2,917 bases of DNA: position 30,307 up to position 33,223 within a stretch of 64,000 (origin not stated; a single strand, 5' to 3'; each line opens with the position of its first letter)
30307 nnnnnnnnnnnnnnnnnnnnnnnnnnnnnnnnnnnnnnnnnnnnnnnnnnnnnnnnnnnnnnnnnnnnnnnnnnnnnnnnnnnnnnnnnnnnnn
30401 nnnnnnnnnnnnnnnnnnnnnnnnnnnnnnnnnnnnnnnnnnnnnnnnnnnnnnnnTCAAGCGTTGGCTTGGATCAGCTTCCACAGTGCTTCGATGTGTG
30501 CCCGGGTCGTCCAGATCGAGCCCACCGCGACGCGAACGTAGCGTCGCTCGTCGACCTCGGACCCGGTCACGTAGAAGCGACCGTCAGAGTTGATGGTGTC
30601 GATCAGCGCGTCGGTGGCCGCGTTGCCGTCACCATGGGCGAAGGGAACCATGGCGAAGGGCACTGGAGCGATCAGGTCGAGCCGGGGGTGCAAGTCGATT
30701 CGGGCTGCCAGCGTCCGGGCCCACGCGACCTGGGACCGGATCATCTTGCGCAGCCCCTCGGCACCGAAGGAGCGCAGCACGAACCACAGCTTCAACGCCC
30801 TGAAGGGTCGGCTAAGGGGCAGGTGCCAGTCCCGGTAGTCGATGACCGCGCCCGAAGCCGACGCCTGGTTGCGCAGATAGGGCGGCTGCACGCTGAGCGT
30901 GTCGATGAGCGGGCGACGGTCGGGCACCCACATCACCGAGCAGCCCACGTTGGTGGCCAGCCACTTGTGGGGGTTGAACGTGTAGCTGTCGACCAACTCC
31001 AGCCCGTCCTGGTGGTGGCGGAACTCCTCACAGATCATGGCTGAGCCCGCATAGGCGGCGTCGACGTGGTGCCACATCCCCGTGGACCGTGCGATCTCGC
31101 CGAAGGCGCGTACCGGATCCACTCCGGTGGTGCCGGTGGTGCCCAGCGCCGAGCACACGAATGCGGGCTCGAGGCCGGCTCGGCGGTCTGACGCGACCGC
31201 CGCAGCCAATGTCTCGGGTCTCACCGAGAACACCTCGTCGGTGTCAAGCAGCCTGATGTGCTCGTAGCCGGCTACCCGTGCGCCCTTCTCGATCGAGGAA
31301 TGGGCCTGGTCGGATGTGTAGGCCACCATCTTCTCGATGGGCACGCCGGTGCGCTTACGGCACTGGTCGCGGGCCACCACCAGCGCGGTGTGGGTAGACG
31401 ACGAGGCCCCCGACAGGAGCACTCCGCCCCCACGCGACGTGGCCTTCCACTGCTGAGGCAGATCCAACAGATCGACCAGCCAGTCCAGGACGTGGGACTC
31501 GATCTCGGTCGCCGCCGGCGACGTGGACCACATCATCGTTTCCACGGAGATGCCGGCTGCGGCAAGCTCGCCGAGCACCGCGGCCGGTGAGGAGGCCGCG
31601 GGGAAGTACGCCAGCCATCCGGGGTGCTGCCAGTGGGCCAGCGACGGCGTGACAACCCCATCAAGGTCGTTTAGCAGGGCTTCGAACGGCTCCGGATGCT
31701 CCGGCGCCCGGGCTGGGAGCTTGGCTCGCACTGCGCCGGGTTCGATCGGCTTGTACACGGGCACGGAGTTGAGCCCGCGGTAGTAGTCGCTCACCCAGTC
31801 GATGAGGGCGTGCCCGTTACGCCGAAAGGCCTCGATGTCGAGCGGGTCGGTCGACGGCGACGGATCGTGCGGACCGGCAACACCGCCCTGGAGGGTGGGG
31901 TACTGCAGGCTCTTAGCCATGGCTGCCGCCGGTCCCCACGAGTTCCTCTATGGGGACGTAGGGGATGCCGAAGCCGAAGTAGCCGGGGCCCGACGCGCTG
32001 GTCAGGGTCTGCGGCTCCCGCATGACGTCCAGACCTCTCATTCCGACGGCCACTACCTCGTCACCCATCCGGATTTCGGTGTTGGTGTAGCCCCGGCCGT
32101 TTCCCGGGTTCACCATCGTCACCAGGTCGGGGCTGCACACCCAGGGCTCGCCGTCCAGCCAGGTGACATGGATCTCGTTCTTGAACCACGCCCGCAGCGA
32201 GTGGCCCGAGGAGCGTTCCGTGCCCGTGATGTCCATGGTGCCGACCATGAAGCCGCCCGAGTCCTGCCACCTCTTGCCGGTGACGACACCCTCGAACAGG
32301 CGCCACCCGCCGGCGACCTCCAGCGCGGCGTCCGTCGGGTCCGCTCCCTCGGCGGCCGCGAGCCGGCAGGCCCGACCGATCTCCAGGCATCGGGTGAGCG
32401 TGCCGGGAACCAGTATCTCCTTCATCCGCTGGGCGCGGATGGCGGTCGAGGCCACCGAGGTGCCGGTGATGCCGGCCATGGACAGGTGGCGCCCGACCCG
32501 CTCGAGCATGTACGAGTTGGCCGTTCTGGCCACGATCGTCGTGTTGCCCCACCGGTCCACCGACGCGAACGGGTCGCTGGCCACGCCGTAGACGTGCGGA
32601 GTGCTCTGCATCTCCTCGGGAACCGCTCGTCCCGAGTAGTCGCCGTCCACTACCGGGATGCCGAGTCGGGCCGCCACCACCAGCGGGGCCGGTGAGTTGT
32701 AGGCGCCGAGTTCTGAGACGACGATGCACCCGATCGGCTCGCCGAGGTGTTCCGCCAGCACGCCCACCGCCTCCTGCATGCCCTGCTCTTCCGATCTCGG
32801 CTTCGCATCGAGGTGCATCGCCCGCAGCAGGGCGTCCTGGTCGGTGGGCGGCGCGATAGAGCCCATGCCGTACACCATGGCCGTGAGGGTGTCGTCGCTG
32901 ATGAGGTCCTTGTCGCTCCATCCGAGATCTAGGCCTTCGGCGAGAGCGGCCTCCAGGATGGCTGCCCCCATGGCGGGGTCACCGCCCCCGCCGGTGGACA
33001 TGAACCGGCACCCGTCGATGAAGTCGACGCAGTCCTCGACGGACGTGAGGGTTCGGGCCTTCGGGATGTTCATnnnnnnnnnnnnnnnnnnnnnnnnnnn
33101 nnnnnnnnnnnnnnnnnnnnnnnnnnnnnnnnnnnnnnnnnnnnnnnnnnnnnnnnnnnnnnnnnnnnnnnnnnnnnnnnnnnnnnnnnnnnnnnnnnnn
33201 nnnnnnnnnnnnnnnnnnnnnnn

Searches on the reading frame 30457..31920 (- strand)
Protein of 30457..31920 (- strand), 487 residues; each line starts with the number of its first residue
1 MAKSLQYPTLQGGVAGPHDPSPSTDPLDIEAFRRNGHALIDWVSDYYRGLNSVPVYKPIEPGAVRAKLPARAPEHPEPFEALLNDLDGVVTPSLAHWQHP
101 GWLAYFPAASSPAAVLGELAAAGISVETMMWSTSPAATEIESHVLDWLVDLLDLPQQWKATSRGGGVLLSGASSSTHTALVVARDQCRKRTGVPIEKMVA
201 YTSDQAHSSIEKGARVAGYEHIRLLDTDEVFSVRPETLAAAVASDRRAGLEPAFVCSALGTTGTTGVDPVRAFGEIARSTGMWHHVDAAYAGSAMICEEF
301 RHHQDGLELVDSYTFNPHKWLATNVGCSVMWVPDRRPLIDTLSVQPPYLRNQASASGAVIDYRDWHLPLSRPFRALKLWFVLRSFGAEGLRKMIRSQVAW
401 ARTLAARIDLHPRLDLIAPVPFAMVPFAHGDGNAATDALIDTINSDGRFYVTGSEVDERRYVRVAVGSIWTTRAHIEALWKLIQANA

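Call 64: search_protein_families(library=pfam, proteins=[window:30457-31920:-], max_evalue=0.00001)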
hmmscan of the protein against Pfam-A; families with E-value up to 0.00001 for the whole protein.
window:30457-31920:- (487 aa): 1 family
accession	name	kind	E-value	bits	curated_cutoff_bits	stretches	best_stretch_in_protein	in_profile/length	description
PF00282.25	Pyridoxal_deC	-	9.4e-96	321.2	27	1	61-427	1-372/375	Pyridoxal-dependent decarboxylase conserved domain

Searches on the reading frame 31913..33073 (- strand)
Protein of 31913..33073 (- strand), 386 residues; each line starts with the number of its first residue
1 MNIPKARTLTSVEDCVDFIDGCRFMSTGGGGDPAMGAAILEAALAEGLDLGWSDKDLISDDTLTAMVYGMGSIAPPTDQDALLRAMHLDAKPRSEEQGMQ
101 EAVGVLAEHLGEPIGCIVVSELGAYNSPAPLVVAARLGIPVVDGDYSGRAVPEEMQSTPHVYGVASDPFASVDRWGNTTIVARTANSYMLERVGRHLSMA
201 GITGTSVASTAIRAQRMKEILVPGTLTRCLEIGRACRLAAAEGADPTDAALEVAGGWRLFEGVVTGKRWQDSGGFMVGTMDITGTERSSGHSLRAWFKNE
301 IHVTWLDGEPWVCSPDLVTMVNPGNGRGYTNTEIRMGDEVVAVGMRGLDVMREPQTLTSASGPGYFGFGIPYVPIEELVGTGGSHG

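Call 64: search_protein_families(library=pfam, proteins=[window:31913-33073:-], max_evalue=0.00001)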
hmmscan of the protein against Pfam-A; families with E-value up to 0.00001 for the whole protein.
window:31913-33073:- (386 aa): 2 families
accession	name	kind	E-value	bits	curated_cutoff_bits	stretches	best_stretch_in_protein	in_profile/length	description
PF20906.3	S-Me-THD_C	-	2.9e-42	144.6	27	1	187-375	3-190/190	S-Me-THD-like, C-terminal domain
PF06032.18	S-Me-THD_N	-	3.5e-34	118.6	27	1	14-182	2-157/158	S-Me-THD-like, N-terminal domain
